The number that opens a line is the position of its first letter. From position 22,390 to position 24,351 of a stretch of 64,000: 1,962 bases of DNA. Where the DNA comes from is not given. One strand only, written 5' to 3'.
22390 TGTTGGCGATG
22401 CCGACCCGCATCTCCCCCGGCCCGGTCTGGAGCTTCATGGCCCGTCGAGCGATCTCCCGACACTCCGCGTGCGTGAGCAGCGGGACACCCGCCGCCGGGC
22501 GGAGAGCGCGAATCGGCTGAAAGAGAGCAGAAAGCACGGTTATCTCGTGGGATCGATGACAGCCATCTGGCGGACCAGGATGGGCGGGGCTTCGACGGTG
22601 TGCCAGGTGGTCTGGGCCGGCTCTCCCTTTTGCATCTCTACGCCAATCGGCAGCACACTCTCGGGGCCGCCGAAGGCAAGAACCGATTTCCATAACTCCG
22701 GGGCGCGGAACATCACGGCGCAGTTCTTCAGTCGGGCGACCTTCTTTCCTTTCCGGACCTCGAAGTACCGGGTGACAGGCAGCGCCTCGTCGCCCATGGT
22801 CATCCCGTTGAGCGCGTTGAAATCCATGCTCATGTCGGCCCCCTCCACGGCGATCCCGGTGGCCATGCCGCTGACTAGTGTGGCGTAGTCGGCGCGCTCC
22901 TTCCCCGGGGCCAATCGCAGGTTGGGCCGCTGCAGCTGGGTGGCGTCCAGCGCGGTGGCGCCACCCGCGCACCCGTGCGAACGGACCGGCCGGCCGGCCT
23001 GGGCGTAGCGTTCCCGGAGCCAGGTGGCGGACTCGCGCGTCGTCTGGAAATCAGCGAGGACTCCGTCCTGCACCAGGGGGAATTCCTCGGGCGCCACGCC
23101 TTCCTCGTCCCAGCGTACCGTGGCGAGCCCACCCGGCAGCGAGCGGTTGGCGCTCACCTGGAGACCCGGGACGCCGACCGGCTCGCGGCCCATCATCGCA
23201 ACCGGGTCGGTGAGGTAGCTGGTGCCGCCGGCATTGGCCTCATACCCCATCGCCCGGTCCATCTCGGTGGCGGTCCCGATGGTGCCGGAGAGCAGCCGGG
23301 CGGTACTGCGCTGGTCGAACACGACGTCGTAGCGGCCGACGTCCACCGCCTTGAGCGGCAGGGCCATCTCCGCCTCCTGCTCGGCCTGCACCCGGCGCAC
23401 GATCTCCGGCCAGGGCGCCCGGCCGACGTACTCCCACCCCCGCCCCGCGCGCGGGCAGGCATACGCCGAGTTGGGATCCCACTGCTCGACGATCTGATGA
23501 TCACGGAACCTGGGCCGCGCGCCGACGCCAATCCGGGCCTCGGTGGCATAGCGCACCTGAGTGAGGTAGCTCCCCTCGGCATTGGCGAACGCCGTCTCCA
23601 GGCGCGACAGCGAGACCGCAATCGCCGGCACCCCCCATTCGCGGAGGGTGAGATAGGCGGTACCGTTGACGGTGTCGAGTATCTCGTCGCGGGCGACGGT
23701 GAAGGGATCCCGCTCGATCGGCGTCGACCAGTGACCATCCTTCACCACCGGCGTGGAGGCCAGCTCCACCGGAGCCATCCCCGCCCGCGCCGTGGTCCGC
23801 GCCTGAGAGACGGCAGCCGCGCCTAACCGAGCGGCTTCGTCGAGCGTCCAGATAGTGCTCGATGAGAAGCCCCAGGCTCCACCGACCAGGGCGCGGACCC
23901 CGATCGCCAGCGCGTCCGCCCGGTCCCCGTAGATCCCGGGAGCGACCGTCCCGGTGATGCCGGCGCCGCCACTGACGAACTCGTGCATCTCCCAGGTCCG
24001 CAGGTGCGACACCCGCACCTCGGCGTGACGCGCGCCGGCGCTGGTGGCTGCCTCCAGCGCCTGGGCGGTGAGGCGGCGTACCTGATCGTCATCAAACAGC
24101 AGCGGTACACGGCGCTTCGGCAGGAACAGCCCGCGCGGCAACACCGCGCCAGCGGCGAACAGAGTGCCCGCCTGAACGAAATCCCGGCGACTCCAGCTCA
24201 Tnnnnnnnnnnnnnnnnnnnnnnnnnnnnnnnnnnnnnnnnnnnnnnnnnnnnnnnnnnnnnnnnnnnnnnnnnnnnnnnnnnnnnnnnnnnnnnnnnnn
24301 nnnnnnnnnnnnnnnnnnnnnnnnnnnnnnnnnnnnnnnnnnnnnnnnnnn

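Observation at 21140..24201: TldD/PmbA pair without any HExxxH motif, with a Tat signal on only one partner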

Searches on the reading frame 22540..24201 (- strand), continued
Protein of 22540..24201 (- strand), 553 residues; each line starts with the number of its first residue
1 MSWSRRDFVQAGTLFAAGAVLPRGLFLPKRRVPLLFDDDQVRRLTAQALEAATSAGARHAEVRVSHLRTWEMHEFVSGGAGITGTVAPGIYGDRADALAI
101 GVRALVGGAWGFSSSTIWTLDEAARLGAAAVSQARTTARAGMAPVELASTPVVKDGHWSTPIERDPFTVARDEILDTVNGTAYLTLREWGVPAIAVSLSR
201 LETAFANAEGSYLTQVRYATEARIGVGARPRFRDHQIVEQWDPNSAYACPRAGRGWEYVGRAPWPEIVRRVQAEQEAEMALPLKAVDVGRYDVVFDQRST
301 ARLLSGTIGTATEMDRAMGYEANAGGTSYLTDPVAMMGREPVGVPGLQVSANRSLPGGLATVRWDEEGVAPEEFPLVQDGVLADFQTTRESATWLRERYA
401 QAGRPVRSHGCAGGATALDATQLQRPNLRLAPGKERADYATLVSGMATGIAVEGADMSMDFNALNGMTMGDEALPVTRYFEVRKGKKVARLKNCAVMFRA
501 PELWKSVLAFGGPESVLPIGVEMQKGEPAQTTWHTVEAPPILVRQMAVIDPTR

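Call 61: find_homologous_proteins(query=P0370, max_evalue=1e-10)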
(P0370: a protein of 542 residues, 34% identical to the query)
Query P0370 (542 aa): 1376 proteins with E <= 1e-10 among 8000 candidates; the best 120 are listed.
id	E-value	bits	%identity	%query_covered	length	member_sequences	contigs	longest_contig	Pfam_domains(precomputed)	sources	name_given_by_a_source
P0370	0.0e+0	1201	100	100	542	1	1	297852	PF19289.5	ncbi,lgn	-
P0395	8.6e-273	924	75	100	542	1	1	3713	PF01523.22,PF19289.5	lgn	-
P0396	4.1e-272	921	76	100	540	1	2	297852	PF19289.5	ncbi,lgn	-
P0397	9.8e-257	871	70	100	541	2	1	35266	PF01523.22,PF19289.5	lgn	-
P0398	3.3e-233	793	67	100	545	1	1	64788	PF19289.5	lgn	-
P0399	2.3e-230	784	65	100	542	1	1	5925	PF01523.22,PF19289.5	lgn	-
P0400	1.1e-228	778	64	100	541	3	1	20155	PF01523.22,PF19289.5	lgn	-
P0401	3.1e-227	773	64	100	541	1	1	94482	PF19289.5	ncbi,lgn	-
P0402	7.9e-172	591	51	99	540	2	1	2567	PF01523.22,PF19289.5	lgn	-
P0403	1.1e-131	458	44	99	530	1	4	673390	PF01523.22,PF19289.5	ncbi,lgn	-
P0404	6.0e-127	443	40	99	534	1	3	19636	PF19289.5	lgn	-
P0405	4.9e-126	440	43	91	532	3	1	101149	PF19289.5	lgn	-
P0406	1.5e-124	435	42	99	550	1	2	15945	PF19289.5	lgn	-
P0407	6.4e-124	433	41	100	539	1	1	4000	PF01523.22,PF19289.5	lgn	-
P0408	1.3e-123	432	41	100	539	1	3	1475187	PF19289.5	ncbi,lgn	-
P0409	7.0e-122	426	40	100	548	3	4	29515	PF19289.5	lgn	-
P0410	1.0e-121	425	43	99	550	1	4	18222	PF19289.5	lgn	-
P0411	1.2e-120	422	43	92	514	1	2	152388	PF19289.5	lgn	-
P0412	4.4e-120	420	42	93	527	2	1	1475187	PF19289.5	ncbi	-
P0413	7.8e-120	419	43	91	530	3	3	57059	PF19289.5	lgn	-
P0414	2.6e-119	417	40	99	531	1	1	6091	PF19289.5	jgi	jgi:TldD protein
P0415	3.3e-119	417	41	99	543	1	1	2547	PF19289.5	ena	-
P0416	4.8e-119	416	41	99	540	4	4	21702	PF19289.5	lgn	-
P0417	3.2e-117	410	41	91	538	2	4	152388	PF19289.5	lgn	-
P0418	3.4e-117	410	41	99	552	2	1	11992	PF19289.5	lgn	-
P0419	3.9e-117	410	41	88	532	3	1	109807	PF19289.5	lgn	-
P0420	4.7e-117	410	40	100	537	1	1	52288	PF19289.5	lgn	-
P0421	1.5e-115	405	42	93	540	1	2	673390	PF01523.22,PF19289.5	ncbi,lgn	-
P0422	1.5e-114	402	40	100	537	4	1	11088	PF19289.5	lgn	-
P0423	2.5e-114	401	41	99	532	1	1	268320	PF19289.5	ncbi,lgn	-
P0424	4.9e-114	400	40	99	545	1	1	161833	PF19289.5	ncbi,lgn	-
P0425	8.5e-114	399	39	99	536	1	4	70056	PF19289.5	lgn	-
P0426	4.2e-113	397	40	99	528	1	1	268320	PF19289.5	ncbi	-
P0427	5.1e-113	397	40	99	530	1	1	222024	PF19289.5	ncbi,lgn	-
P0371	9.5e-113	396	40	100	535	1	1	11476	PF01523.22,PF19289.5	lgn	-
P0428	1.1e-112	395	39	100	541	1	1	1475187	PF01523.22,PF19289.5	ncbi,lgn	-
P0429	1.1e-111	392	42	91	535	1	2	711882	PF19289.5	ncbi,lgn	-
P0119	3.9e-111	390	39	100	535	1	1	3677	PF01523.22,PF19289.5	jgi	jgi:TldD protein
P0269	4.9e-110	387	39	90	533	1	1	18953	PF19289.5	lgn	-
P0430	5.2e-110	387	40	99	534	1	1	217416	PF19289.5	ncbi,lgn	-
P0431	7.4e-110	386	40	88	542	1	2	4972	PF19289.5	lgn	-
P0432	4.8e-109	383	39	100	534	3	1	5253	PF19289.5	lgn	-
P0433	3.3e-108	381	39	99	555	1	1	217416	PF19289.5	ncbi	-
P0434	5.3e-108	380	38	98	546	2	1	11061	PF19289.5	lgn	-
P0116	1.0e-107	379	38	88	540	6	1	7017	PF19289.5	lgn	-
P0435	1.4e-107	379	38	100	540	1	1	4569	PF10518.15,PF01523.22,PF19290.5,PF19289.5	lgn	-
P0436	2.0e-107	378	41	91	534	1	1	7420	PF19290.5,PF19289.5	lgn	-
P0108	3.2e-107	377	37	100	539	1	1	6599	PF19289.5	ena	-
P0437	3.4e-107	377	39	96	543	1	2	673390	PF19290.5,PF19289.5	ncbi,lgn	-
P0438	3.5e-107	377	39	100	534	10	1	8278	PF01523.22,PF19289.5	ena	-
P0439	3.9e-107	377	38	100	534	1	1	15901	PF19289.5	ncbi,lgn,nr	ncbi:MAG TPA: TldD/PmbA family protein [Gemmatimonadales bacterium]|nr:TldD/PmbA family protein [Gem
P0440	8.4e-107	376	38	100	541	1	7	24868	PF19289.5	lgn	-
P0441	1.4e-106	375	39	92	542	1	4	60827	PF19289.5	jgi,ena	-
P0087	1.7e-106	375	38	88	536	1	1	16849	PF19289.5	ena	-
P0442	2.3e-106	375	41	92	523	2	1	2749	PF01523.22,PF19289.5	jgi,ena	-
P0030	6.3e-106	373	37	100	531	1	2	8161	PF01523.22,PF19289.5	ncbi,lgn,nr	ncbi:MAG: TldD/PmbA family protein [Gemmatimonadaceae bacterium]|nr:TldD/PmbA family protein [Gemmat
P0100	7.8e-106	373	38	96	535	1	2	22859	PF19289.5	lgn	-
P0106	8.2e-106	373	38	92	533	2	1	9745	PF19289.5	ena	-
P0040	8.4e-106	373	37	100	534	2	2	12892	PF19289.5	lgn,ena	-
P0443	8.4e-106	373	39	88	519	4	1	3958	PF19289.5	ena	-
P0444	9.6e-106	373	41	91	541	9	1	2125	PF01523.22,PF19289.5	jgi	jgi:TldD protein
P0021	1.0e-105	373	39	92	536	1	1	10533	PF19289.5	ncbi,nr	ncbi:MAG TPA: metallopeptidase TldD-related protein [Gemmatimonadaceae bacterium]|nr:metallopeptidas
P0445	1.5e-105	372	39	88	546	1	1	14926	PF01523.22,PF19289.5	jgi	jgi:TldD protein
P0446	2.0e-105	372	39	100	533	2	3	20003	PF19289.5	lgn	-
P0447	5.3e-105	370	40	91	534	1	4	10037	PF01523.22,PF19290.5,PF19289.5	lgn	-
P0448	5.6e-105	370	40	91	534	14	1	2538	PF19290.5,PF19289.5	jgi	jgi:TldD protein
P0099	7.3e-105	370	38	92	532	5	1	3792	PF01523.22,PF19289.5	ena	-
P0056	7.5e-105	370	36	100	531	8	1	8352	PF19289.5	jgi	jgi:TldD protein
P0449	1.0e-104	369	38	92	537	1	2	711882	PF01523.22,PF19289.5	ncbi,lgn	-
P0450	1.6e-104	369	41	91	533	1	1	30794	PF10518.15,PF19289.5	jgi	jgi:TldD protein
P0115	2.1e-104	368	40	83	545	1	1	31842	PF10518.15,PF19289.5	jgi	jgi:TldD protein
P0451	2.2e-104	368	37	99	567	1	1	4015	PF19289.5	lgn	-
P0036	3.0e-104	368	37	99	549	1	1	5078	PF19289.5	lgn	-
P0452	3.3e-104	368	37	99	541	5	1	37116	PF19289.5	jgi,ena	-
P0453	4.1e-104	367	39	91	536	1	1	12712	PF01523.22,PF19289.5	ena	-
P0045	7.3e-104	366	37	88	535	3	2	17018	PF19289.5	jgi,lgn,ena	-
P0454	1.0e-103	366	40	88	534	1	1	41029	PF19290.5,PF19289.5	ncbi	-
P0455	1.8e-103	365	38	92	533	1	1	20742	PF19289.5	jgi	jgi:TldD protein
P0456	4.8e-103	364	38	100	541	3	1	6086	PF10518.15,PF19289.5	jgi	jgi:TldD protein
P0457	6.0e-103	363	38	91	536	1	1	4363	PF19289.5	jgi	jgi:TldD protein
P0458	6.2e-103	363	39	88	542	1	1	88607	PF01523.22,PF19290.5,PF19289.5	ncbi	ncbi:MAG TPA: metallopeptidase TldD-related protein [Gemmatimonadaceae bacterium]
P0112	1.2e-102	362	35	100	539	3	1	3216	PF19289.5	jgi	jgi:TldD protein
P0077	1.4e-102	362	38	92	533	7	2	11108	PF19289.5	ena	-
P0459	1.5e-102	362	38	100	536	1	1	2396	PF19289.5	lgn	-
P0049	1.7e-102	362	38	91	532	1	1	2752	PF01523.22,PF19289.5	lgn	-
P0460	2.0e-102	362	38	91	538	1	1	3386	PF01523.22,PF19289.5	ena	-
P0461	2.5e-102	361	37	88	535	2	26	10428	PF19290.5,PF19289.5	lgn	-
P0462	3.0e-102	361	38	92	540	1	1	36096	PF01523.22,PF19289.5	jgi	jgi:TldD protein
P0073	3.3e-102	361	38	89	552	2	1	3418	PF19289.5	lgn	-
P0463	3.6e-102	361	38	88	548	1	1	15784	PF01523.22,PF19289.5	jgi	jgi:TldD protein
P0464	8.1e-102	360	37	100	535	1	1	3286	PF01523.22,PF19289.5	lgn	-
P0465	1.0e-101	359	36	99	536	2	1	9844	PF19290.5,PF19289.5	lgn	-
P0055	1.0e-101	359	37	88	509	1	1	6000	PF01523.22,PF19289.5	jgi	jgi:TldD protein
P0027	1.1e-101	359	38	83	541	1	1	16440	PF10518.15,PF19289.5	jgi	jgi:TldD protein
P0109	1.2e-101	359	36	100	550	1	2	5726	PF19289.5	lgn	-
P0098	1.3e-101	359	40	91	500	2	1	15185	PF19289.5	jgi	jgi:TldD protein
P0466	1.3e-101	359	40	92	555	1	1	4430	PF01523.22,PF19289.5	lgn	-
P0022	1.8e-101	359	36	88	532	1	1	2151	PF01523.22,PF19289.5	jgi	jgi:TldD protein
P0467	1.9e-101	358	37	100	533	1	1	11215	PF19289.5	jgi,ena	-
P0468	2.2e-101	358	39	89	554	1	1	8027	PF01523.22,PF19289.5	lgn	-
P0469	2.2e-101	358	36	99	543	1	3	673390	PF19289.5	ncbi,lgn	-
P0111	2.3e-101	358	39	92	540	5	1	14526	PF19289.5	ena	-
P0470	2.6e-101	358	39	83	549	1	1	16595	PF19289.5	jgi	jgi:TldD protein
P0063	2.8e-101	358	38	91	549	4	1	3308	PF19289.5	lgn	-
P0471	3.4e-101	358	37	99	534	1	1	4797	PF19289.5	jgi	jgi:TldD protein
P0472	4.2e-101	357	39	92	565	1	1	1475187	PF19289.5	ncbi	-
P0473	4.7e-101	357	39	92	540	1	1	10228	PF19289.5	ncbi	ncbi:MAG TPA: TldD/PmbA family protein [Gemmatimonadaceae bacterium]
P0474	5.8e-101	357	37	100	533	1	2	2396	PF19289.5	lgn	-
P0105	8.5e-101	356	37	100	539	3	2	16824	PF19289.5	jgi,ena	-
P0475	9.8e-101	356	37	92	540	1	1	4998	PF25180.2,PF19289.5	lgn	-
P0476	1.2e-100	356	38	88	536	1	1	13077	PF01523.22,PF19289.5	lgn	-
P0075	1.7e-100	355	36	100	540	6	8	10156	PF01523.22,PF19289.5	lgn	-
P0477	1.9e-100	355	37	92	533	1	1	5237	PF19289.5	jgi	jgi:TldD protein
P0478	1.9e-100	355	38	92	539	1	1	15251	PF01523.22,PF19289.5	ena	-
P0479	5.3e-100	354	37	99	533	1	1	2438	PF19289.5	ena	-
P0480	9.1e-100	353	37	92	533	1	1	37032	PF01523.22,PF19289.5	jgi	jgi:TldD protein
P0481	1.3e-99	352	39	92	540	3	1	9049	PF19289.5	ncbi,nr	ncbi:MAG: hypothetical protein IRY91_03975 [Gemmatimonadaceae bacterium]|nr:hypothetical protein [Ge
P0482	1.7e-99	352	36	99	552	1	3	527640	PF19289.5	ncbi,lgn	-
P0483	1.7e-99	352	39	91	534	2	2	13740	PF19289.5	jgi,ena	-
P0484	1.8e-99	352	38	88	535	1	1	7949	PF19289.5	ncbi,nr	ncbi:MAG: twin-arginine translocation signal domain-containing protein [Gemmatimonadaceae bacterium]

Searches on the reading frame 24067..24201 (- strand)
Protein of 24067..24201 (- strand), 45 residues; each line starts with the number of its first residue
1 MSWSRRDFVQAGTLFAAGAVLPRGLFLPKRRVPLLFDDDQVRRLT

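Call 87: search_protein_families(library=pfam, proteins=[window:24067-24201:-], max_evalue=10)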
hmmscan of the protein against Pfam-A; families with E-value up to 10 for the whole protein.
seq(45 aa): 1 family
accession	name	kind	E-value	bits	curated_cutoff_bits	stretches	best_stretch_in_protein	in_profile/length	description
PF10518.14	TAT_signal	-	0.012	16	22.7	1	4-22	3-21/21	TAT (twin-arginine translocation) pathway signal sequence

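Call 88: search_protein_families(library=ncbifam, proteins=[window:24067-24201:-], max_evalue=10)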
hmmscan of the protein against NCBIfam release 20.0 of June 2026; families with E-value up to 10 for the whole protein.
seq(45 aa): 1 family
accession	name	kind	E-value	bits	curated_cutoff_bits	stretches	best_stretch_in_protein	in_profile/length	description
TIGR01409.1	TAT_signal_seq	domain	0.0083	16.5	16.7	1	3-21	1-19/29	twin-arginine translocation signal domain-containing protein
